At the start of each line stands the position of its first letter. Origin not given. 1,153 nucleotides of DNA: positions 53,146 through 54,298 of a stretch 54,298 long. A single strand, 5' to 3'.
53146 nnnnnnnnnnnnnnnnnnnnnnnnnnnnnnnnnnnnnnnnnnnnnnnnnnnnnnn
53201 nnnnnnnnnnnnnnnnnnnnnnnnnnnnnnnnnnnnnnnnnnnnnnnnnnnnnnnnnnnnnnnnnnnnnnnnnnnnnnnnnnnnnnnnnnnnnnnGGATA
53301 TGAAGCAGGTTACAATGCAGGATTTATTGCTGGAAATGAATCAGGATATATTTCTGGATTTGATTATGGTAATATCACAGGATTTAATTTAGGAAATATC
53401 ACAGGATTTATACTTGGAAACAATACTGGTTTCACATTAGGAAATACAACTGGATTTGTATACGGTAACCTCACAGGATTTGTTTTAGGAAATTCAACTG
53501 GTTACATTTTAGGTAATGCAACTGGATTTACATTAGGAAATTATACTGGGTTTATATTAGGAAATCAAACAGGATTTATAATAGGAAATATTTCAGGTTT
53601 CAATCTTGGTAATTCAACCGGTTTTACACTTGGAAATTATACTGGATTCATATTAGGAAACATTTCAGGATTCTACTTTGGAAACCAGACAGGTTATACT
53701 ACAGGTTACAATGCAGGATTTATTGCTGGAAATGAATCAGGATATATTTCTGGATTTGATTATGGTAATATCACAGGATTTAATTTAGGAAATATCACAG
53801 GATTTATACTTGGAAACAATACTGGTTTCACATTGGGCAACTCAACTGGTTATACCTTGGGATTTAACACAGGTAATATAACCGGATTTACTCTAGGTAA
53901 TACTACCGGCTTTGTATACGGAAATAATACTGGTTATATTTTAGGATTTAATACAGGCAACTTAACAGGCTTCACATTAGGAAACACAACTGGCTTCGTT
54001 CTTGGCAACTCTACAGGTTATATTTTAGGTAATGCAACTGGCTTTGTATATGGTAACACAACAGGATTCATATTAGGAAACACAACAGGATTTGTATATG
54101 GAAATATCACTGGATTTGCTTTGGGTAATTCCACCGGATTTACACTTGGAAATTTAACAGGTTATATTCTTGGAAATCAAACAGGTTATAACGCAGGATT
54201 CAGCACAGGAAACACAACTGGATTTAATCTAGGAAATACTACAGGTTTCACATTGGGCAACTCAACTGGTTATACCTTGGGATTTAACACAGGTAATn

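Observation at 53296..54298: Array of at least 40 octapeptides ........, each carrying an N-glycosylation sequon: a possible new solenoid or glyco-stalk repeat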

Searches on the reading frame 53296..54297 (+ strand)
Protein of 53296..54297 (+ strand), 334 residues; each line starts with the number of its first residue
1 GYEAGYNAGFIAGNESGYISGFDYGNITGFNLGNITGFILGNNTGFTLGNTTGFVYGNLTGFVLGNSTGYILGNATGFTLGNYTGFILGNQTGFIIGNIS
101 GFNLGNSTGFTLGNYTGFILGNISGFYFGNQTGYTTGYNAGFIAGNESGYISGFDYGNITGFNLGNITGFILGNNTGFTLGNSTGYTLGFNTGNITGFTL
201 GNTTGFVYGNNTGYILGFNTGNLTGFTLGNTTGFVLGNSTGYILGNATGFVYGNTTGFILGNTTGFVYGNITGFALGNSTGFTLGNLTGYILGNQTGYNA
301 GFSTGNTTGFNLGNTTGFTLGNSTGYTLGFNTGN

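Call 5: search_protein_families(library=pfam, proteins=[window:53296-54297:+], max_evalue=1)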
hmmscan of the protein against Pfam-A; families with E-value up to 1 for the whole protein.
window:53296-54297:+ (334 aa): 4 families
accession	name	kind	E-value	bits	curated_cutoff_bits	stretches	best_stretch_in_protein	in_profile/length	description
PF09811.14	Yae1_N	-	3.8e-21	74.9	27.5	4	5-41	1-37/39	Essential protein Yae1, N terminal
PF13441.11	Gly-zipper_YMGG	-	5.1e-06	26.5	28.9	2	32-70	9-44/45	YMGG-like Gly-zipper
PF19180.5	DUF5862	-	0.011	16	33.3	2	69-125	1-56/68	Family of unknown function (DUF5862)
PF11151.13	DUF2929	-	0.061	14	23.8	0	233-272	10-49/56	Protein of unknown function (DUF2929)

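Call 6: search_protein_families(library=ncbifam, proteins=[window:53296-54297:+], max_evalue=1)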
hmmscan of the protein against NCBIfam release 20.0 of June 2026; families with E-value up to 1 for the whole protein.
window:53296-54297:+ (334 aa): 5 families
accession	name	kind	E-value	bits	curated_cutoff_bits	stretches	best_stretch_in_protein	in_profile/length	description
NF004267.1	PRK05687.1-3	equivalog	1.1e-23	83.7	293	5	5-50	75-120/266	flagellar assembly protein FliH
NF004270.2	PRK05687.2-1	equivalog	2.1e-17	63.4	180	4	126-164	47-85/223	flagellar assembly protein FliH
NF009925.1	PRK13386.1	equivalog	2.9e-16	59.4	192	2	129-169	42-82/228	flagellar assembly protein FliH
NF033849.1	ser_rich_anae_1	subfamily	2e-07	28.8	650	1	65-329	314-571/1163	serine-rich protein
NF004266.1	PRK05687.1-1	equivalog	0.0012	18.4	260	0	125-150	61-86/230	flagellar assembly protein FliH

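Call 7: search_solved_structures(query=window:53296-54297:+, max_evalue=10, show_alignments=2)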
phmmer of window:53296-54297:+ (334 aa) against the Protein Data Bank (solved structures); distinct sequences matched with E-value up to 10: 18.
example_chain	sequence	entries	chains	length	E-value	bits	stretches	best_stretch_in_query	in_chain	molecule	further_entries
1wth_A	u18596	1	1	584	0.00024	23.6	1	27-111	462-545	Tail-associated lysozyme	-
2z6b_A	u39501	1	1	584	0.00024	23.6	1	27-111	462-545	Tail-associated lysozyme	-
1k28_A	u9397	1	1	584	0.00024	23.6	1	27-111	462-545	TAIL-ASSOCIATED LYSOZYME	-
1pdl_A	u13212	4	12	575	0.00026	23.5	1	27-110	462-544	Tail-associated lysozyme | Peptidoglycan hydrolase gp5 | gp5, baseplate central spike protein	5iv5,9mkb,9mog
6p22_A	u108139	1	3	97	0.0013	21.1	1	49-105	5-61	CHIMERA OF CENTRAL SPIKE PROTEINS GP5 FROM PHAGE T4 AND PVC8 FROM PVC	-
4jj2_A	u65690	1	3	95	0.0016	20.8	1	49-106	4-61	Tail-associated lysozyme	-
4jiw_A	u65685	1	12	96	0.0017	20.8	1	49-105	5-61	Tail-associated lysozyme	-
4osd_A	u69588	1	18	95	0.0024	20.3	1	51-106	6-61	Tail-associated lysozyme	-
4jiv_A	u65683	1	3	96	0.0026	20.2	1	49-105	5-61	Tail-associated lysozyme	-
4ku0_A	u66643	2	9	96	0.003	19.9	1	49-106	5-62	Tail-associated lysozyme | Baseplate central spike complex protein gp5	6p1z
3a1m_A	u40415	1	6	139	0.0036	19.7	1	229-282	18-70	chimera of thrombin cleavage site, Tail-associated lysozyme, Fibritin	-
6p20_A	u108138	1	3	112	0.014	17.7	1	229-296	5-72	Baseplate central spike complex protein gp5,PHIKZ164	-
9f4a_BB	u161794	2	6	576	0.043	16.2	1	33-108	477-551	Baseplate central spike protein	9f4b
6su9_A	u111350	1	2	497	0.14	14.4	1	176-308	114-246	Pyridoxal kinase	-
23fj_R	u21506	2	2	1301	0.78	12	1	19-251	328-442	ARID domain-containing protein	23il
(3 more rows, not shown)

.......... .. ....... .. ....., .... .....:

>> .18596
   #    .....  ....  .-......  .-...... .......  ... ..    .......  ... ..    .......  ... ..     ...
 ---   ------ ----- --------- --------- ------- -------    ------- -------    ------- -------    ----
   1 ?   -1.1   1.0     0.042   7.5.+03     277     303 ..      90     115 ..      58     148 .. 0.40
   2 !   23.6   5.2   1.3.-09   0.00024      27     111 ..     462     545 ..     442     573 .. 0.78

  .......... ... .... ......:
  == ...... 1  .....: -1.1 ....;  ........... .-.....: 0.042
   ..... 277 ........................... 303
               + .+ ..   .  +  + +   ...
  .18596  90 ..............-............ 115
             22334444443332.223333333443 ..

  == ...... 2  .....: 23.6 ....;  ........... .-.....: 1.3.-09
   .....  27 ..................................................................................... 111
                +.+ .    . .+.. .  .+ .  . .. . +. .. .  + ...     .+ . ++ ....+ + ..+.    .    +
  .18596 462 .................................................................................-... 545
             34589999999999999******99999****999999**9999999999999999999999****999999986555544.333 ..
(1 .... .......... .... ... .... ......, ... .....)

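Call 13: find_homologous_proteins(query=window:53296-54297:+, max_evalue=0.001)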
Query window:53296-54297:+ (334 aa): 47 proteins with E <= 0.001 among 8000 candidates.
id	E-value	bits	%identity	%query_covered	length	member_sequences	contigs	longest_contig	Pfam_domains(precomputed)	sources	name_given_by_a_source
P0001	1.5e-67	246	66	43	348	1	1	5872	PF13441.13,PF09811.15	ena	-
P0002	6.6e-34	136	51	51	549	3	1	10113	-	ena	-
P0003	2.0e-32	131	53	51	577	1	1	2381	-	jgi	jgi:hypothetical protein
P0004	8.9e-27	112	41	71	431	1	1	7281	PF07603.18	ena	-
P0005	2.1e-19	88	43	46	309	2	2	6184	PF09811.15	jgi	jgi:flagellar biosynthesis/type III secretory pathway protein FliH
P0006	1.2e-18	85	39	46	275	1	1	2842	PF09811.15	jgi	jgi:hypothetical protein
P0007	4.9e-16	77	40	51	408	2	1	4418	PF09811.15,PF01428.24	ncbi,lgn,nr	ncbi:hypothetical protein MUO69_06115 [Candidatus Bathyarchaeota archaeon]|nr:hypothetical protein [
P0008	4.5e-15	74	40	42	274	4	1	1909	PF09811.15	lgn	-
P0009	1.3e-13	69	38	44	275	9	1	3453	PF09811.15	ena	-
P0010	1.5e-13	69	38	49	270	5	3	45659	PF09811.15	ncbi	ncbi:MAG: hypothetical protein QXQ42_04595 [Candidatus Bathyarchaeia archaeon]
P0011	1.5e-13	69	41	42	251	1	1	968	PF09811.15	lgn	-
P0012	1.8e-13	68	33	66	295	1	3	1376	PF09811.15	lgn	-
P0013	2.0e-13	68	39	40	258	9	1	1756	PF09811.15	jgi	-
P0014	2.3e-13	68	36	57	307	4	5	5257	-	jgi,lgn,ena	-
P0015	5.9e-13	67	38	50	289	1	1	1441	PF09811.15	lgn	-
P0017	1.5e-12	65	38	45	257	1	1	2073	PF09811.15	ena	-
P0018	6.5e-12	63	35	46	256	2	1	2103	PF09811.15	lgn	-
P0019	7.4e-12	63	36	52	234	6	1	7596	PF09811.15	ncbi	ncbi:MAG: hypothetical protein QXR59_01240, partial [Candidatus Bathyarchaeia archaeon]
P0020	1.2e-11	63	38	37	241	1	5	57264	PF09811.15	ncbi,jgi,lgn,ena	ncbi:MAG: hypothetical protein QW341_00530 [Candidatus Bathyarchaeia archaeon]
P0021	1.7e-11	62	34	44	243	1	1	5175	PF09811.15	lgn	-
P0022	2.3e-11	62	43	34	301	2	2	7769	PF09811.15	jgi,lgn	-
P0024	1.1e-10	59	44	34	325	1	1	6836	PF09811.15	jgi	jgi:hypothetical protein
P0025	3.2e-10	58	40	32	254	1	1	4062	PF09811.15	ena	-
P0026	7.9e-10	56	35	51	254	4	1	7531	PF09811.15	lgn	-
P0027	4.2e-9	54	34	44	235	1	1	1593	PF09811.15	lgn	-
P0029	4.3e-8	51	37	39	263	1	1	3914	PF09811.15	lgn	-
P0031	7.5e-8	50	40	29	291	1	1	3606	PF09811.15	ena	-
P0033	1.9e-7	49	35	39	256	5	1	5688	PF09811.15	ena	-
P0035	8.8e-7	46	38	34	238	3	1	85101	PF09811.15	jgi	-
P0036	1.1e-6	46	37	32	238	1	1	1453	PF09811.15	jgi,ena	-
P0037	1.2e-6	46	41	31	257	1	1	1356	PF09811.15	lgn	-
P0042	1.3e-5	43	31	38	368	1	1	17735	PF09811.15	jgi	jgi:flagellar biosynthesis/type III secretory pathway protein FliH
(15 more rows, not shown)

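Call 22: search_protein_representatives(protein=window:53296-54297:+)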
Query: 334 residues. Proteins with E-value up to 0.001 (for the whole library): 1361; up to 1e-10: 138; up to 1e-30: 14. The best 150 are listed.
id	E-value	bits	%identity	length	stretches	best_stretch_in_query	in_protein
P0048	5.5e-177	604.6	81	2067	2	1-328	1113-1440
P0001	4.8e-68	246.3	61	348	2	1-171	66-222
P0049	2.6e-64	234.0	40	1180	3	17-294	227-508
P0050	1.9e-63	231.2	43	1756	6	117-296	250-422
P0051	7.5e-59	216.1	42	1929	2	25-321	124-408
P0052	4.3e-55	203.7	64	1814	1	1-209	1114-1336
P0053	2.4e-51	191.4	40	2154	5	22-263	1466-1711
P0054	4.3e-51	190.5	55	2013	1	1-284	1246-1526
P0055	1.1e-47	179.3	40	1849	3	27-319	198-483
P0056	3.0e-46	174.6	46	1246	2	2-321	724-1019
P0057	1.8e-44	168.7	42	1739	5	125-323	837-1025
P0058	2.6e-43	164.9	48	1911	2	25-232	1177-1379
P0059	4.9e-33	131.1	38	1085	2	32-290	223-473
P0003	6.4e-33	130.8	53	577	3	160-333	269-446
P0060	1.3e-30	123.1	37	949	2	31-277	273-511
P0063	2.7e-27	112.3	35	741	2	153-333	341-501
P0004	2.8e-27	112.2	41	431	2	136-263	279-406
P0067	2.0e-25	106.1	37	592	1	6-285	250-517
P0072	6.2e-20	88.0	47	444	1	109-289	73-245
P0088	1.4e-16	77.0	44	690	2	121-222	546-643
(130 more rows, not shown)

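Call 24: predict_structure(protein=window:53296-54297:+)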
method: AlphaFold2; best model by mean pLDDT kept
length: 334 residues; sequences in the alignment: 1
mean_pLDDT: 39.5   pTM: 0.37
mean pLDDT of the five models: 39.5, 34.8, 32.9, 31.7, 31.5
residues with pLDDT >= 90: 0; 70-90: 0; 50-70: 78; < 50: 256
segments of 3 or more residues with pLDDT < 50: 1-26, 89-258, 260-266, 280-283, 295-310, 312-334
pLDDT, mean of each block of 10 residues (from residue 1): 30 35 44 57 61 61 59 56 52 40 29 33 31 26 27 24 26 26 25 32 28 26 34 37 40 47 47 51 49 48 41 43 37 29
secondary structure, 60 per line:
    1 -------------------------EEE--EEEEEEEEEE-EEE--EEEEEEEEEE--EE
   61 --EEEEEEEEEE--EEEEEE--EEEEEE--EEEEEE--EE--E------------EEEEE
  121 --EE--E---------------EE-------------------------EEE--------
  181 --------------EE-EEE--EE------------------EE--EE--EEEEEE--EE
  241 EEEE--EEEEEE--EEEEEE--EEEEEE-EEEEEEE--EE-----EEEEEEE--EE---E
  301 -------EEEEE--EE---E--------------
elements in order: E26-28 E31-40 E42-44 E47-56 E63-72 E75-80 E83-88 E91-96 E116-120 E170-172 E198-200 E231-236 E239-244 E247-252 E255-260 E263-268 E270-276 E286-292 E308-312

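Call 28: search_solved_structures(query=P0072, max_evalue=1, show_alignments=2)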
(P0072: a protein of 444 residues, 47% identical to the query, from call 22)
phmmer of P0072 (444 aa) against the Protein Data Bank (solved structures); distinct sequences matched with E-value up to 1: 16.
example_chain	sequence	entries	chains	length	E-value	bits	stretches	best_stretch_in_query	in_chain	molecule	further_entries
23fj_R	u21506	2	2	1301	3.4e-16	62.4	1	79-230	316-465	ARID domain-containing protein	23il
6su9_A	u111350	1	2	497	1.3e-07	34.1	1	26-198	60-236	Pyridoxal kinase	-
9ufe_CA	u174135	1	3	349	0.0004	22.6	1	164-243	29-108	OCM3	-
4jiw_A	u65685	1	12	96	0.0041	19.3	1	100-169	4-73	Tail-associated lysozyme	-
4jiv_A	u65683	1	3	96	0.0044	19.2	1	100-169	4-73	Tail-associated lysozyme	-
6p20_A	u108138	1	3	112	0.0045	19.1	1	99-198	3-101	Baseplate central spike complex protein gp5,PHIKZ164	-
3a1m_A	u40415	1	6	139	0.0066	18.6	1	114-170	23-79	chimera of thrombin cleavage site, Tail-associated lysozyme, Fibritin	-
6p22_A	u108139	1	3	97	0.0076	18.4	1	100-169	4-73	CHIMERA OF CENTRAL SPIKE PROTEINS GP5 FROM PHAGE T4 AND PVC8 FROM PVC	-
4jj2_A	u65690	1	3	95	0.0097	18.1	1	101-169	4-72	Tail-associated lysozyme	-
4osd_A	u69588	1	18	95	0.012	17.7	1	101-169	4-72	Tail-associated lysozyme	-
9ikm_A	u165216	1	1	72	0.013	17.7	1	182-240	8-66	TLP-4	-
9f4a_BB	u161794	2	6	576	0.013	17.6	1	137-247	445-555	Baseplate central spike protein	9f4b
4ku0_A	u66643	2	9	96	0.014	17.5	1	100-169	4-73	Tail-associated lysozyme | Baseplate central spike complex protein gp5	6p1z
2n3d_A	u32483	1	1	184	0.076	15.1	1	191-248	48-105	Bactofilin A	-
6p2a_A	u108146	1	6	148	0.13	14.3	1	101-229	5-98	CHIMERA OF BACTERIOPHAGE OBP GP146 AND A T4 GP5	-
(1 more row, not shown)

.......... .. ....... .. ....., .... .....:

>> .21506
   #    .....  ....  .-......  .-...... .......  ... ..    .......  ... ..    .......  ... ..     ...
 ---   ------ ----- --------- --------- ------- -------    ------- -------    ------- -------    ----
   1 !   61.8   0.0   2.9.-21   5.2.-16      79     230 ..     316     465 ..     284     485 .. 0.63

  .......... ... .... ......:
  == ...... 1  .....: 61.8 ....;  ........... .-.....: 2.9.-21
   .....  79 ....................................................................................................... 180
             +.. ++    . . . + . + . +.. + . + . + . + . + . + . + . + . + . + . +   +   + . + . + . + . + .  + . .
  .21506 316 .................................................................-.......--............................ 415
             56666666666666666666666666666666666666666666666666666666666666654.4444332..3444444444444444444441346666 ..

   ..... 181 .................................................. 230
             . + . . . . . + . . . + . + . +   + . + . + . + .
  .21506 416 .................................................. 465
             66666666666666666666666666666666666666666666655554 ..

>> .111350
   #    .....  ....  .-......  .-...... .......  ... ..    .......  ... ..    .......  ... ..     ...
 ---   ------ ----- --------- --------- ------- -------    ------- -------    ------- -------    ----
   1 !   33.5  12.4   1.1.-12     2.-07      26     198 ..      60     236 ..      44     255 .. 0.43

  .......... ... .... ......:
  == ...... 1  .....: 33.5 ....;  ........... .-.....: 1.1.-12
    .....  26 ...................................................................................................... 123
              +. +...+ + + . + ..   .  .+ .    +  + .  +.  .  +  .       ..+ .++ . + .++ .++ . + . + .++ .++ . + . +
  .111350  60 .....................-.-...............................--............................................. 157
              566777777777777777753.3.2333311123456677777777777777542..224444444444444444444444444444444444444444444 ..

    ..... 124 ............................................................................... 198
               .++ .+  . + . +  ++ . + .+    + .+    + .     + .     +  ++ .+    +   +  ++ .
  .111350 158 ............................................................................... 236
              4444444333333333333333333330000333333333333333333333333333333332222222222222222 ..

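Call 29: search_solved_structures(query=P0056, max_evalue=1, show_alignments=2)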
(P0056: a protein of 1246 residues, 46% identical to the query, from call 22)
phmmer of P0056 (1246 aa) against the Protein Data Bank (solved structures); distinct sequences matched with E-value up to 1: 5.
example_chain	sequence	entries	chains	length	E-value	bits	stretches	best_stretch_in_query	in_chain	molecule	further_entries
6su9_A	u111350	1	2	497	2e-06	28.8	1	955-1091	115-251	Pyridoxal kinase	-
9ufe_CA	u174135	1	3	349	0.0028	18.4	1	779-848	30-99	OCM3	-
1nnx_A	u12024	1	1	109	0.33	11.6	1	440-503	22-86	Protein ygiW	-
1qib_A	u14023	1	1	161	0.4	11.3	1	813-884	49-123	72 kDa type IV collagenase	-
2lnj_A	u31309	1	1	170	0.55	10.8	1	231-311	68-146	Putative uncharacterized protein sll1418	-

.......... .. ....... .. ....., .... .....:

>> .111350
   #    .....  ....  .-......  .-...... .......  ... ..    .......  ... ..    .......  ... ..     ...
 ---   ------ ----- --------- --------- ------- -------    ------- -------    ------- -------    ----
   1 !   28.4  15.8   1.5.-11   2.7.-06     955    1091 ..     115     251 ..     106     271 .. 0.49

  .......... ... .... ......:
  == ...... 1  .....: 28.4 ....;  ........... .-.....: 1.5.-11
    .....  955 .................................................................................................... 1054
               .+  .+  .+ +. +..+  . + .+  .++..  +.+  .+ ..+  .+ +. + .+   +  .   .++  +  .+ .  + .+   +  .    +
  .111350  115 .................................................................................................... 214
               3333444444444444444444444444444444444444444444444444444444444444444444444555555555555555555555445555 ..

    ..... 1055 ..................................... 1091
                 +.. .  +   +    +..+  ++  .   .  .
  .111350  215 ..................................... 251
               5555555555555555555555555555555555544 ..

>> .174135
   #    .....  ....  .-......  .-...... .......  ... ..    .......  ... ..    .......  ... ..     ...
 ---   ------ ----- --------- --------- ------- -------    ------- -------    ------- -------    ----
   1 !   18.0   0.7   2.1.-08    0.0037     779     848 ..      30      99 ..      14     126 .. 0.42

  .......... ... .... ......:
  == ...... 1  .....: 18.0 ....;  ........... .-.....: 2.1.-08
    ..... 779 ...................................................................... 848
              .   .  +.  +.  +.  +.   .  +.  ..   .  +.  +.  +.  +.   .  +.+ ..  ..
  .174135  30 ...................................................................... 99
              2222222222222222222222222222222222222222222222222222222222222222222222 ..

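Call 38: find_encoding_contigs(protein=P0004, flank=6000, max_places=3)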
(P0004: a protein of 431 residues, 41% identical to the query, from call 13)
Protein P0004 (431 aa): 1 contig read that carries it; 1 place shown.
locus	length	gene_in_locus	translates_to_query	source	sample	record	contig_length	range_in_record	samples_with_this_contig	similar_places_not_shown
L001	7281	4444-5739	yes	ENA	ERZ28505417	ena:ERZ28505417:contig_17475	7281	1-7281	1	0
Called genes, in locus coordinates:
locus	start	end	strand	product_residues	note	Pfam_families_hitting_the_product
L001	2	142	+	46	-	?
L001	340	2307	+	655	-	-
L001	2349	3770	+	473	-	PF01443:Viral_helicase1 (faint), PF02689:Herpes_Helicase (faint), PF05970:PIF1, PF13245:AAA_19, PF13604:AAA_30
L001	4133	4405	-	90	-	PF01381:HTH_3 (weak)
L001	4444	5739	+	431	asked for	PF07603:Lcl_C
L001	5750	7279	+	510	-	?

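Call 39: find_encoding_contigs(protein=P0048, flank=10000, max_places=3)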
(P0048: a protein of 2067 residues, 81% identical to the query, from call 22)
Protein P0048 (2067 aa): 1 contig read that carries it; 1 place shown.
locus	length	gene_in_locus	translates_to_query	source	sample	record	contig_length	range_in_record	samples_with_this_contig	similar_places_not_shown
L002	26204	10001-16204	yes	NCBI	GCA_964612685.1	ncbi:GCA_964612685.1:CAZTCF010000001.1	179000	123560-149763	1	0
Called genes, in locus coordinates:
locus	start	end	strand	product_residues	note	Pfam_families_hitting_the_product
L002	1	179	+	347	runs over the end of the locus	-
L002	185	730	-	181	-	PF13328:HD_4, PF01966:HD (weak)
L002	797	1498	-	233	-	PF01875:Memo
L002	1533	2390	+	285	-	PF04055:Radical_SAM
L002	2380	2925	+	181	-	PF01871:AMMECR1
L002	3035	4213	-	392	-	PF03215:Rad17, PF05496:RuvB_N, PF13401:AAA_22 (faint), PF00004:AAA, PF13173:AAA_14 (weak), PF21960:RCF1-5-like_lid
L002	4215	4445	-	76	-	-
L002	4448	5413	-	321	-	PF05496:RuvB_N (weak), PF00004:AAA, PF13173:AAA_14 (weak), PF13177:DNA_pol3_delta2, PF25361:AAA_lid_RFC1 (weak), PF08542:Rep_fac_C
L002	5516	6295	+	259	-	PF01925:TauE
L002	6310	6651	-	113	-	-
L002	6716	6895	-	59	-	-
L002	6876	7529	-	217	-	PF00730:HhH-GPD, PF00633:HHH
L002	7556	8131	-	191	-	PF06130:PTAC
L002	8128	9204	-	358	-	PF00871:Acetate_kinase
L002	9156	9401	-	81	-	PF09834:DUF2061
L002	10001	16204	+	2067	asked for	PF05048:NosD (weak), PF13229:Beta_helix, PF05048:NosD, PF13229:Beta_helix, PF05048:NosD, PF13229:Beta_helix (weak), PF19077:Big_13 (weak), PF09811:Yae1_N (faint)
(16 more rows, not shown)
